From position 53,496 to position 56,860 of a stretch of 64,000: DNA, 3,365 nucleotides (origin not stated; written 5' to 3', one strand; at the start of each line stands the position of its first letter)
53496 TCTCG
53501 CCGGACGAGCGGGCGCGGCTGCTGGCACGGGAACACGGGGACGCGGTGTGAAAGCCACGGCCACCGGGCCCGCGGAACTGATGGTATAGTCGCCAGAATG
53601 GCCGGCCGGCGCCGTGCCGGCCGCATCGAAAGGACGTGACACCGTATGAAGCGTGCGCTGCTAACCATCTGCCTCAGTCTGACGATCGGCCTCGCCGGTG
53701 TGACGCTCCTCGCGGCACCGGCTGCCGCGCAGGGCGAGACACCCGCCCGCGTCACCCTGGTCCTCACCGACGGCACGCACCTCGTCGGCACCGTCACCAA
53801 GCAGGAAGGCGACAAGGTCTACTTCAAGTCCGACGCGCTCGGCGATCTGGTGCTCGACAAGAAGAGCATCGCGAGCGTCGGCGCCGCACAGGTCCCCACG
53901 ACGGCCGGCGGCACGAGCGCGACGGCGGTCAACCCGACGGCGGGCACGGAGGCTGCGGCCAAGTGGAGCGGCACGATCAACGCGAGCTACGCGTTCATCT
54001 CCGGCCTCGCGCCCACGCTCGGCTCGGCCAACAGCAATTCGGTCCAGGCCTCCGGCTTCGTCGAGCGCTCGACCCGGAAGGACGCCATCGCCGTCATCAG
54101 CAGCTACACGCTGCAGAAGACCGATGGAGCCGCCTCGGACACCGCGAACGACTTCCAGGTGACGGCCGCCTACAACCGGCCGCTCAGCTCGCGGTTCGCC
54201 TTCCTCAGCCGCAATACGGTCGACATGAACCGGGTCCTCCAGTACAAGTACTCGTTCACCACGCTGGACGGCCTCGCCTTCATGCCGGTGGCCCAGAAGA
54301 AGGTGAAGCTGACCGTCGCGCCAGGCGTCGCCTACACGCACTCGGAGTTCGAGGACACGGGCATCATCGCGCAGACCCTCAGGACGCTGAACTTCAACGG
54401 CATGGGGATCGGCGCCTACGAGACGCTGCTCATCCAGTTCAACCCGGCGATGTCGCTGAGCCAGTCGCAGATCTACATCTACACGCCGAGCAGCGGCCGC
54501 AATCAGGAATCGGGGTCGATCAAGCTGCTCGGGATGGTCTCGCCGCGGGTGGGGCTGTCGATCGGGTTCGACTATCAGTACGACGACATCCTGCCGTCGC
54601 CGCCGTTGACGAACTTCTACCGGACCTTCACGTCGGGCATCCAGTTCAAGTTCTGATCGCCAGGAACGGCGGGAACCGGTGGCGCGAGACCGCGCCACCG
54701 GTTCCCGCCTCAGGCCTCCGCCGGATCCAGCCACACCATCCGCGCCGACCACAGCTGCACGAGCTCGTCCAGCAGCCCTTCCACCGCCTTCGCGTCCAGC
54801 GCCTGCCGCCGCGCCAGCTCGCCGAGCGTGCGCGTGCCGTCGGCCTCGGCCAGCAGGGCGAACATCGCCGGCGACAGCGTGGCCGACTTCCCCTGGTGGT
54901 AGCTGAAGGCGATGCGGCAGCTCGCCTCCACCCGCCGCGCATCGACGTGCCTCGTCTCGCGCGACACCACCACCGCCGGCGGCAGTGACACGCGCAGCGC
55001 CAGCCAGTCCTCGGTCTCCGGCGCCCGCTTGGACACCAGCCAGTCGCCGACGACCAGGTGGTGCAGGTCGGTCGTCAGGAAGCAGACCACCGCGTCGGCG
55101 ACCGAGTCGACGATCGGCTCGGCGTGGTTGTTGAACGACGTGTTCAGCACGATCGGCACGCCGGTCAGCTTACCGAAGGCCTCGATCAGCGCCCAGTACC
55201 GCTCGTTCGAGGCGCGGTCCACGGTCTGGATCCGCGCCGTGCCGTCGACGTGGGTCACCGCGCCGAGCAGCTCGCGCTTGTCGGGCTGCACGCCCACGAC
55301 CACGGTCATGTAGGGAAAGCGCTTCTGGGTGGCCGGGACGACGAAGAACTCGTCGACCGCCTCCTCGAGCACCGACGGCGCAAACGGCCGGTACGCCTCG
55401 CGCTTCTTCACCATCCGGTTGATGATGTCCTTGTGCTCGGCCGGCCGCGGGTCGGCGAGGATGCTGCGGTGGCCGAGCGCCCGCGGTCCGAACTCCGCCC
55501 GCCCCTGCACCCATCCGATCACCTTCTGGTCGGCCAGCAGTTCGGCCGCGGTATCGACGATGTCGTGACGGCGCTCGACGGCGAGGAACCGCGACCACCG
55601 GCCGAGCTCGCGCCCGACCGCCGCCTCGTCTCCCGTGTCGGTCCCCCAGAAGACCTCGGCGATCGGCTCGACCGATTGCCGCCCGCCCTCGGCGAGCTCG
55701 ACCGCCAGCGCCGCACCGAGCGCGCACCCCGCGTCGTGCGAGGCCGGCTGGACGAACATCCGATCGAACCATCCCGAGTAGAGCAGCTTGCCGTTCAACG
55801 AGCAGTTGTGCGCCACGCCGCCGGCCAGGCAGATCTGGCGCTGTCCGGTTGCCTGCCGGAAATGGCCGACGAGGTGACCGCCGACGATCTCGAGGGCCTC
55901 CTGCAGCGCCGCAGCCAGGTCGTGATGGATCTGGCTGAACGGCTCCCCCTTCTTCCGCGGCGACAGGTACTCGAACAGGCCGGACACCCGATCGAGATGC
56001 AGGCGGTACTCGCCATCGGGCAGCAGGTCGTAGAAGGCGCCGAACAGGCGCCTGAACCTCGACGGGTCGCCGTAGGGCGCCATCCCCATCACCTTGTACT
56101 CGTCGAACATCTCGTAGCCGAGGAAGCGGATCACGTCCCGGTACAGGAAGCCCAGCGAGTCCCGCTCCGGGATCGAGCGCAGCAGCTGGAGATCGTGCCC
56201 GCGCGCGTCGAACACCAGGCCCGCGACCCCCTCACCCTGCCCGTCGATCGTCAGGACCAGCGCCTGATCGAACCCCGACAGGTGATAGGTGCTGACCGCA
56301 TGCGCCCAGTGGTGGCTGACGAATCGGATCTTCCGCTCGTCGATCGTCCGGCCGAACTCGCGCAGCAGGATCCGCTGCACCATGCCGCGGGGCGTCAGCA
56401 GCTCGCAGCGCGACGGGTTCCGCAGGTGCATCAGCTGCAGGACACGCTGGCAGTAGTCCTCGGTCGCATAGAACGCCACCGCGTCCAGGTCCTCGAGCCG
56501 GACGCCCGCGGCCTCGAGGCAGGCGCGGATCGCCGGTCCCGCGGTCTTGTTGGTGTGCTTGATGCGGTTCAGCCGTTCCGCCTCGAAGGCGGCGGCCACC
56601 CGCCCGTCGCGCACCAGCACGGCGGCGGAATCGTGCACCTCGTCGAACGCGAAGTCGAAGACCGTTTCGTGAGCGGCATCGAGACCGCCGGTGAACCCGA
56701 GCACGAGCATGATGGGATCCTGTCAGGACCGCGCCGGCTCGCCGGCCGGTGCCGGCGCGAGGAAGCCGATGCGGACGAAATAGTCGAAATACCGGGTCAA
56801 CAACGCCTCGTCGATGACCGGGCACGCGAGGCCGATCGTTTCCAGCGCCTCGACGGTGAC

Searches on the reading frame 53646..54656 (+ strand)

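Call 58: search_protein_families(library=pfam, proteins=[window:53646-54656:+], max_evalue=0.0001)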
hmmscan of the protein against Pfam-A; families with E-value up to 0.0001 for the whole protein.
window:53646-54656:+ (336 aa): 1 family
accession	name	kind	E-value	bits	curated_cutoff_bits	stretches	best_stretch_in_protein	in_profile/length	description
PF04338.18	DUF481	-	1.4e-08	35.5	21.1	1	124-314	8-189/210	Protein of unknown function, DUF481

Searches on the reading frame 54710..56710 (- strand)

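Call 8: search_protein_families(library=pfam, proteins=[window:54710-56710:-], max_evalue=0.00001)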
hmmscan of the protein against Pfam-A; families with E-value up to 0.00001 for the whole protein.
window:54710-56710:- (666 aa): 2 families
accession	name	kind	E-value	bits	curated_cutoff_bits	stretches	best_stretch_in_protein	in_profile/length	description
PF16861.10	Carbam_trans_C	-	1.6e-68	230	27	1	389-561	1-170/170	Carbamoyltransferase C-terminus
PF02543.21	Carbam_trans_N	-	1.5e-41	143.5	24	1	25-335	9-346/346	Carbamoyltransferase N-terminus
